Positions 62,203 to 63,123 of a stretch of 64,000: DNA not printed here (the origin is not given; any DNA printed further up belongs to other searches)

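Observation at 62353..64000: Strongly AT-rich island: sulfotransferase, XAT acetyltransferase and probable glycosyltransferase in a phage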

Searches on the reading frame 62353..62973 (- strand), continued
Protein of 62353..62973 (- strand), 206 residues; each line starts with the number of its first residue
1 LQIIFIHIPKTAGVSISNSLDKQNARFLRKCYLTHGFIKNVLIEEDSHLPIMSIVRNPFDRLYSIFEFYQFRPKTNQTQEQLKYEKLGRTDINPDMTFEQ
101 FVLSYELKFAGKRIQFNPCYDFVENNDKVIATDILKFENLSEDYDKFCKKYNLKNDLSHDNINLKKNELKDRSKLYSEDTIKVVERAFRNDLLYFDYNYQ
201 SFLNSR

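Call 40: search_solved_structures(query=L001:9477-10010:+, max_evalue=0.001, show_alignments=1)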
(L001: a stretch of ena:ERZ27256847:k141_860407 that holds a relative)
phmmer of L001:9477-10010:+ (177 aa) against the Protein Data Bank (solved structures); distinct sequences matched with E-value up to 0.001: 118 (the best 60 are shown).
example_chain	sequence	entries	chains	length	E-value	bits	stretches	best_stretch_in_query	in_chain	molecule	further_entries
8j40_A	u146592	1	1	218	4.1e-39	137.3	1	31-170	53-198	CatB8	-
5ux9_A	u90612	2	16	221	1.2e-38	135.8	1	17-173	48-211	Chloramphenicol acetyltransferase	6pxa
6mfk_A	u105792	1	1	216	2.5e-37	131.5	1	31-172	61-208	Chloramphenicol acetyltransferase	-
3eev_A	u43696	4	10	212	2.2e-36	128.4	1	31-171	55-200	Chloramphenicol acetyltransferase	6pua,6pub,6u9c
6pu9_A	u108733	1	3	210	2.9e-35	124.8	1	31-171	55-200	Acetyltransferase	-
1xat_A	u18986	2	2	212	2.2e-34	121.9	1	31-170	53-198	XENOBIOTIC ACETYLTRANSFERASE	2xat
7hzv_A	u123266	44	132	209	2.1e-32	115.5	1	32-168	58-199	Streptogramin A acetyltransferase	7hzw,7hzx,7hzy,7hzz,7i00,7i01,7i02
1khr_A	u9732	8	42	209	2.1e-32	115.5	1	32-168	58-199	STREPTOGRAMIN A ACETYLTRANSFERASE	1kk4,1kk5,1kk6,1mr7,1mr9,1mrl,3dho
6x3c_A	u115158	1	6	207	8.2e-27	97.2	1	32-170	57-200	Virginiamycin A acetyltransferase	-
6x3j_A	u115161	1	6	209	8.4e-27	97.2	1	32-170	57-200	Virginiamycin A acetyltransferase,VatA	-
4myo_A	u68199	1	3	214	9e-27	97.1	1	32-170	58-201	Virginiamycin A acetyltransferase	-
4hur_A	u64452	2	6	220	9.8e-27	97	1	32-170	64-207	Virginiamycin A acetyltransferase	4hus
7jm1_A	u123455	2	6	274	3.5e-25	91.9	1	77-169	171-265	Aminocyclitol acetyltransferase ApmA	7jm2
7uuo_A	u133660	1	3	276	3.6e-25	91.9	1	77-169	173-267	Aminocyclitol acetyltransferase ApmA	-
7jm0_A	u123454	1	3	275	3.6e-25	91.9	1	77-169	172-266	Aminocyclitol acetyltransferase ApmA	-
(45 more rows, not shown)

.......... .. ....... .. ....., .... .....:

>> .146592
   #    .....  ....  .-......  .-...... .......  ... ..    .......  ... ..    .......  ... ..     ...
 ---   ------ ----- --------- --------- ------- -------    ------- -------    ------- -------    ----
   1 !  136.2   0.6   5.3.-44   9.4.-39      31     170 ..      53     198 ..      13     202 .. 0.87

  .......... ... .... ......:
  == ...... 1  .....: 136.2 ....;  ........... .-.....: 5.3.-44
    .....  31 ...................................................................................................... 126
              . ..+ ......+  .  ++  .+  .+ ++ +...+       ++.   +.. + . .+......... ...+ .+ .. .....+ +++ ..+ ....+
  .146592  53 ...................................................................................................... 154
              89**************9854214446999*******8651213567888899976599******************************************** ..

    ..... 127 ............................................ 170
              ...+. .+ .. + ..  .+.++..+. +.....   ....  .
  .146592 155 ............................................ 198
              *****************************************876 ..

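Call 44: predict_structure(alignment_id=A1)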
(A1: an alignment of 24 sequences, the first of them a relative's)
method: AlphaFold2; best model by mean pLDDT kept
length: 206 residues; sequences in the alignment: 24
mean_pLDDT: 84.0   pTM: 0.82
mean pLDDT of the five models: 84.0, 81.6, 81.0, 80.2, 78.7
residues with pLDDT >= 90: 99; 70-90: 68; 50-70: 30; < 50: 9
segments of 3 or more residues with pLDDT < 50: 159-167
pLDDT, mean of each block of 10 residues (from residue 1): 89 85 82 74 89 95 87 58 56 86 95 92 93 93 94 77 49 91 98 97 84
secondary structure, 60 per line:
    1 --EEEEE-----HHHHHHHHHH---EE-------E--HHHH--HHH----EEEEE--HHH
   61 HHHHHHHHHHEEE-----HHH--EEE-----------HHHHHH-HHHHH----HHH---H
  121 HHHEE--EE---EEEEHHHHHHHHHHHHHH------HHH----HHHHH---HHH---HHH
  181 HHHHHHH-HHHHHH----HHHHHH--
elements in order: E3-7 H13-22 H38-41 E51-55 H58-70 E71-73 E84-86 H98-103 H105-109 H120-123 E133-136 H137-150 H164-168 H178-187 H189-194 H199-204

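Call 47: fold_search(model_id=the predicted structure, library=pdb)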
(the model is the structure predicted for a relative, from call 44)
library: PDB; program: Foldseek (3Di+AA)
matches with E <= 10: 335; with E <= 0.001: 0
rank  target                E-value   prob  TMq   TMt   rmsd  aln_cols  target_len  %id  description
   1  1ov4                  3.7e-03  0.96  0.39  0.32  13.8       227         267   11  Crystal structure of human DHEA-ST complexed with androsterone (released 2004-02-17)
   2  1cjm                  7.8e-03  0.99  0.49  0.46   6.8       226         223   11  HUMAN SULT1A3 WITH SULFATE BOUND (released 1999-11-10)
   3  2reo                  8.8e-03  0.96  0.40  0.37  12.5       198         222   15  Crystal structure of human sulfotransferase 1C3 (Sult1C3) in complex with PAP (released 2007-10-09)
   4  2qp4                  1.3e-02  0.85  0.41  0.32  13.2       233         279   11  Identification and Characterization of Two Amino Acids Critical for the Substrate Inhibition of SULT2A1 (released 2008-07-29)
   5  2qp3                  1.8e-02  0.84  0.40  0.32  14.3       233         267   12  Identification and Characterization of Two Amino Acids Critical for the Substrate Inhibition of SULT2A1 (released 2008-07-29)
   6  7d1x_A                2.1e-02  0.82  0.40  0.31  13.7       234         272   12  Crystal structure of 7-alpha-hydroxyl bile acid sulfotransferase (Sult2a8) (released 2021-09-22)
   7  1zd1_B                2.3e-02  0.82  0.36  0.31   7.5       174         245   14  Human Sulfortransferase SULT4A1 (released 2005-04-26)
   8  2zvp                  2.3e-02  0.75  0.40  0.31  14.8       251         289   15  Crystal structure of mouse cytosolic sulfotransferase mSULT1D1 complex with PAP and p-nitrophenol (released 2008-12-30)
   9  2zyt                  2.4e-02  0.91  0.40  0.30   6.9       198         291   16  Crystal structure of mouse cytosolic sulfotransferase mSULT1D1 complex with PAPS (released 2009-04-21)
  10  1z29                  2.6e-02  0.72  0.40  0.31  15.1       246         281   12  Crystal Structures of SULT1A2 and SULT1A1*3: Implications in the bioactivation of N-hydroxy-2-acetylamino fluorine (OH-A (released 2006-05-30)
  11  2zpt                  2.9e-02  0.69  0.40  0.31  14.8       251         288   15  Crystal structure of mouse sulfotransferase SULT1D1 complex with PAP (released 2008-11-18)
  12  8xjq                  3.1e-02  0.85  0.38  0.29   7.3       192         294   16  Crystal structure of a sulfotransferase S4 in complex with PAP and PNPS (released 2024-12-25)
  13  3qvu_A                3.5e-02  0.89  0.40  0.31   7.1       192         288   14  Crystal structure of Ancestral variant b9 of SULT 1A1 in complex with PAP and p-nitrophenol (released 2011-08-31)
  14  4ifb_B                3.5e-02  0.75  0.40  0.32  12.3       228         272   11  Crystal structure of SULT 2A1 LLGG mutant with PAPS (released 2013-02-06)
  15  8xgz                  3.5e-02  0.69  0.39  0.29  12.8       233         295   14  Crystal structure of a sulfotransferase S4 in complex with PAP (released 2024-12-18)
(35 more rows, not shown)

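Call 70: find_homologous_proteins(query=L001:9477-10010:+, max_evalue=1e-20)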
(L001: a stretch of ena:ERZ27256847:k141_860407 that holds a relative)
Query L001:9477-10010:+ (177 aa): 5872 proteins with E <= 1e-20 among 8000 candidates; the best 120 are listed.
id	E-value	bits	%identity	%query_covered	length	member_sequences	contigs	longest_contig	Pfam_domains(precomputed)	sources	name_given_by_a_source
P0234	7.5e-115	399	100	100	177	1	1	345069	PF14602.13,PF00132.31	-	-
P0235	1.3e-76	274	69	99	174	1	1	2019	PF00132.31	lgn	-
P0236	1.5e-66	242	63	96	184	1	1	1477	PF14602.13,PF00132.31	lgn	-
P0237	3.2e-66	240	61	96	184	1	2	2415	PF14602.13,PF00132.31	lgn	-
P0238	4.4e-66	240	61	96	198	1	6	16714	PF14602.13,PF00132.31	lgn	-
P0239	9.4e-66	239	60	96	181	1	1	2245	PF14602.13,PF00132.31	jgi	jgi:chloramphenicol O-acetyltransferase type B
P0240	1.7e-65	238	62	96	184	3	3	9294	PF14602.13,PF00132.31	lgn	-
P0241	8.0e-65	236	61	96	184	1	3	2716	PF14602.13,PF00132.31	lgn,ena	-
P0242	7.8e-64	233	60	96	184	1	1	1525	PF14602.13,PF00132.31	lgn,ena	-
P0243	8.1e-64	233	61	95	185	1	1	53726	PF14602.13,PF00132.31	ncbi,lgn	-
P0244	1.5e-63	232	61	97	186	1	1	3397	PF14602.13,PF00132.31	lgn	-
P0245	2.1e-63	231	59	95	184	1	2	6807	PF14602.13,PF00132.31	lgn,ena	-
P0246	2.3e-63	231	60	95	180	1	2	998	PF00132.31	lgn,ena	-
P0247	2.5e-63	231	60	94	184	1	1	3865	PF14602.13,PF00132.31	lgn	-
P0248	4.7e-63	230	59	96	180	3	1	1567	PF14602.13,PF00132.31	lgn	-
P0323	1.1e-57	213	55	95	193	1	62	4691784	PF14602.13,PF00132.31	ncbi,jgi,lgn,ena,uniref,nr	ncbi:CatB-related O-acetyltransferase [Stenotrophomonas rhizophila]|jgi:acetyltransferase-like isole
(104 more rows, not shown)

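Call 72: find_encoding_contigs(protein=P0002, flank=5000, max_places=2)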
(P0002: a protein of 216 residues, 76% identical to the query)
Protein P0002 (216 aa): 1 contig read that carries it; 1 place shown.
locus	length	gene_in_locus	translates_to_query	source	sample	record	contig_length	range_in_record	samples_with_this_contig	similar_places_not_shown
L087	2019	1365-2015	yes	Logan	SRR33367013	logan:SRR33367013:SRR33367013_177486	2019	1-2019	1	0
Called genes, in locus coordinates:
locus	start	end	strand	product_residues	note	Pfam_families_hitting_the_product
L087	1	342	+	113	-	?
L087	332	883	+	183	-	PF13578:Methyltransf_24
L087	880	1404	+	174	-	PF00132:Hexapep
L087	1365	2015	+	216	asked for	PF03567:Sulfotransfer_2 (faint)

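Call 73: find_encoding_contigs(protein=P0323, flank=8000, max_places=2)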
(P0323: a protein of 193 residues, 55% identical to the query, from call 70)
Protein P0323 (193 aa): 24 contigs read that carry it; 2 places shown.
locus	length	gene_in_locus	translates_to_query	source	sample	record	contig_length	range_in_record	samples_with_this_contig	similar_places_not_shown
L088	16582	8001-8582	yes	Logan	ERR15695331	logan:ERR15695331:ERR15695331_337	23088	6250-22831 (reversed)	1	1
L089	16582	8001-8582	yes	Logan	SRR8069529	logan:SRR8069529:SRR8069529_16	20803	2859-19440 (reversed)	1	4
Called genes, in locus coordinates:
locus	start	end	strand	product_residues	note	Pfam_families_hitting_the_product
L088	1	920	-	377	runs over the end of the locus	PF00437:T2SSE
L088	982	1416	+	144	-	PF14346:DUF4398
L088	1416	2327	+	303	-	-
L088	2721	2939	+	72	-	PF04325:DUF465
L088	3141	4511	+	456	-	PF00291:PALP, PF00571:CBS (weak)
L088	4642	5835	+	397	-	PF01053:Cys_Met_Meta_PP, PF00266:Aminotran_5 (faint)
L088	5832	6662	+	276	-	PF01061:ABC2_membrane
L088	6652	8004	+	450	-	PF00005:ABC_tran, PF13304:AAA_21 (faint), PF14524:Wzt_C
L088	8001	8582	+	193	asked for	PF00132:Hexapep, PF14602:Hexapep_2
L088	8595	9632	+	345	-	PF13578:Methyltransf_24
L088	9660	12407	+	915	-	PF13641:Glyco_tranf_2_3, PF00535:Glycos_transf_2, PF13439:Glyco_transf_4 (weak)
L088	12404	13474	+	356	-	PF13692:Glyco_trans_1_4 (weak)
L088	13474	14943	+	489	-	-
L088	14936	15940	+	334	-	PF00535:Glycos_transf_2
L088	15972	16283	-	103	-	PF04138:GtrA_DPMS_TM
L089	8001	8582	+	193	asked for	PF00132:Hexapep, PF14602:Hexapep_2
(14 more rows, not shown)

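Call 87: search_protein_families(library=pfam, alignment_id=A5, max_evalue=0.001)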
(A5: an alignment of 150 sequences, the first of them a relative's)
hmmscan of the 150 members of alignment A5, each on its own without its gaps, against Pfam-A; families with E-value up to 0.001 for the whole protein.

A. member 1, L006:4747-5400:+ (217 aa): 0 families

B. families by the number of members that match (of 150 scanned): 85 families (the first 25 are shown)
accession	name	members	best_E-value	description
PF05050.19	Methyltransf_21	5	1.1e-29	Methyltransferase FkbM domain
PF03567.20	Sulfotransfer_2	5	1.7e-19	Sulfotransferase family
PF00535.33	Glycos_transf_2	4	3.2e-23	Glycosyl transferase family 2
PF13578.12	Methyltransf_24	4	7.2e-15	Methyltransferase domain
PF03407.22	Nucleotid_trans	3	1.8e-18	Nucleotide-diphospho-sugar transferase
PF13489.12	Methyltransf_23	3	1.8e-06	Methyltransferase domain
PF03851.20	UvdE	2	1.4e-40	UV-endonuclease UvdE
PF02086.21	MethyltransfD12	2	8.3e-31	D12 class N6 adenine-specific DNA methyltransferase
PF03796.21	DnaB_C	2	9.8e-22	DnaB-like helicase C terminal domain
PF01755.23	Glyco_transf_25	2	5.1e-18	Glycosyltransferase family 25 (LPS biosynthesis protein)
PF04055.27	Radical_SAM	2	5.3e-18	Radical SAM superfamily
PF06745.19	ATPase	2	2e-10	KaiC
PF13481.12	AAA_25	2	8.7e-09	AAA domain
PF25072.1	DUF7796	2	3.7e-08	Domain of unknown function (DUF7796)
PF01501.26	Glyco_transf_8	2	7.6e-07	Glycosyl transferase family 8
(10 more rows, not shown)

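Call 92: search_solved_structures(query=L001:6439-7173:+, max_evalue=1)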
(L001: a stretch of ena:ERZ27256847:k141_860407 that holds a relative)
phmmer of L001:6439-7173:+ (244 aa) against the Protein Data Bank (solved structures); distinct sequences matched with E-value up to 1: 0.

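Call 105: find_related_loci(query=A1, collection=genome_contigs, flank=6000)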
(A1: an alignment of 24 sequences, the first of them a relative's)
Query A1 (206 aa) in genome_contigs; peptide patterns used: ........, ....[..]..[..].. (x = any residue, [..] = any of these).
600 stretches matched a pattern (row limit reached: there are more); 225 encode a relative of the query (tblastn E <= 1e-3); the best 80 are kept; 80 distinct loci.
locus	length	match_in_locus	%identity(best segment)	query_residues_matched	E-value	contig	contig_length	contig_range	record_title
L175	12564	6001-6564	33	2-197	4e-19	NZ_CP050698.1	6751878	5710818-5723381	Desulfosediminicola flagellatus strain IMCC35005 chromosome, complete genome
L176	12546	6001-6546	30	4-197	4e-17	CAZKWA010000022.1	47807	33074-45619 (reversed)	MAG TPA_asm: uncultured Alcanivorax sp. isolate SRP304980_co2_18 genome assembly, contig: NODE_162_length_47807_cov_10.9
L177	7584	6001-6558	32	4-199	1e-16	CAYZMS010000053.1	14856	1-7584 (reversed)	MAG TPA_asm: uncultured Saprospiraceae bacterium isolate SRP141376_co5_21 genome assembly, contig: NODE_9888_length_1485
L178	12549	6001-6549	28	1-201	1e-15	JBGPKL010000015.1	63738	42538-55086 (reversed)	MAG: Sulfurifustaceae bacterium isolate OBJ_0618_7090110_287 k141_3201432_length_63738_cov_33.5277, whole genome shotgun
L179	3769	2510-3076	30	4-199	1e-15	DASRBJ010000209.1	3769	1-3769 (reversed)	MAG TPA_asm: Sphingomicrobium sp. isolate SMAG_U9924 k141_326913, whole genome shotgun sequence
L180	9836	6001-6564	32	2-199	1e-15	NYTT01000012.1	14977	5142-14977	MAG: Flavobacteriales bacterium isolate CPC60 MHASMcontig_1255, whole genome shotgun sequence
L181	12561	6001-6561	33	2-199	1e-15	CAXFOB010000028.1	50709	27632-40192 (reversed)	MAG TPA_asm: uncultured Flavobacteriales bacterium isolate ERR599123_concoct_23 genome assembly, contig: ERZ843936.60850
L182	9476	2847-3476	31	2-199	3e-15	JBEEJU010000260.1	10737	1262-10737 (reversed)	MAG: Pseudomonadota bacterium isolate cobbmillcreek_2019_sw_WHONDRS-S19S_0090_B_bin.17 scaffold_156408, whole genome sho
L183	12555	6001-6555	29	4-197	5e-15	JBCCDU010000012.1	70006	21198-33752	MAG: Pseudomonadota bacterium isolate P01_A01_bin.91 k141_1464204_length_70006_cov_19.7476, whole genome shotgun sequenc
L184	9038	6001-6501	30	2-174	7e-15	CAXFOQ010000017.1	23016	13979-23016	MAG TPA_asm: uncultured Flavobacteriales bacterium isolate ERR599126_concoct_65 genome assembly, contig: ERZ841705.436,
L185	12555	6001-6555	29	3-199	2e-14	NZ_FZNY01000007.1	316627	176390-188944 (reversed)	Dokdonia pacifica strain DSM 25597, whole genome shotgun sequence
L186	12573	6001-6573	29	1-199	2e-14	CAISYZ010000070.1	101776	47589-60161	MAG: uncultured Verrucomicrobia subdivision 3 bacterium isolate AM_bin-2963 genome assembly, contig: bin-2963:070/260, w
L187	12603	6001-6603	27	5-199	3e-14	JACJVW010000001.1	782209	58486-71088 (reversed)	MAG: Candidatus Woesearchaeota archaeon isolate HK-STAS-Nano-5 HK-STAS-Nano-5_1, whole genome shotgun sequence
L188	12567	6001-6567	30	2-200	4e-14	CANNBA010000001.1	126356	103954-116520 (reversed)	MAG: Flavobacteriales bacterium isolate ZH-3nov15-18 genome assembly, contig: ZH-3nov15-C41, whole genome shotgun sequen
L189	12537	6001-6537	30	4-199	3e-14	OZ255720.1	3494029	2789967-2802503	MAG: Gilvibacter sp. isolate a9052ea4-757a-456f-828b-fd418c90d347 genome assembly, chromosome: 1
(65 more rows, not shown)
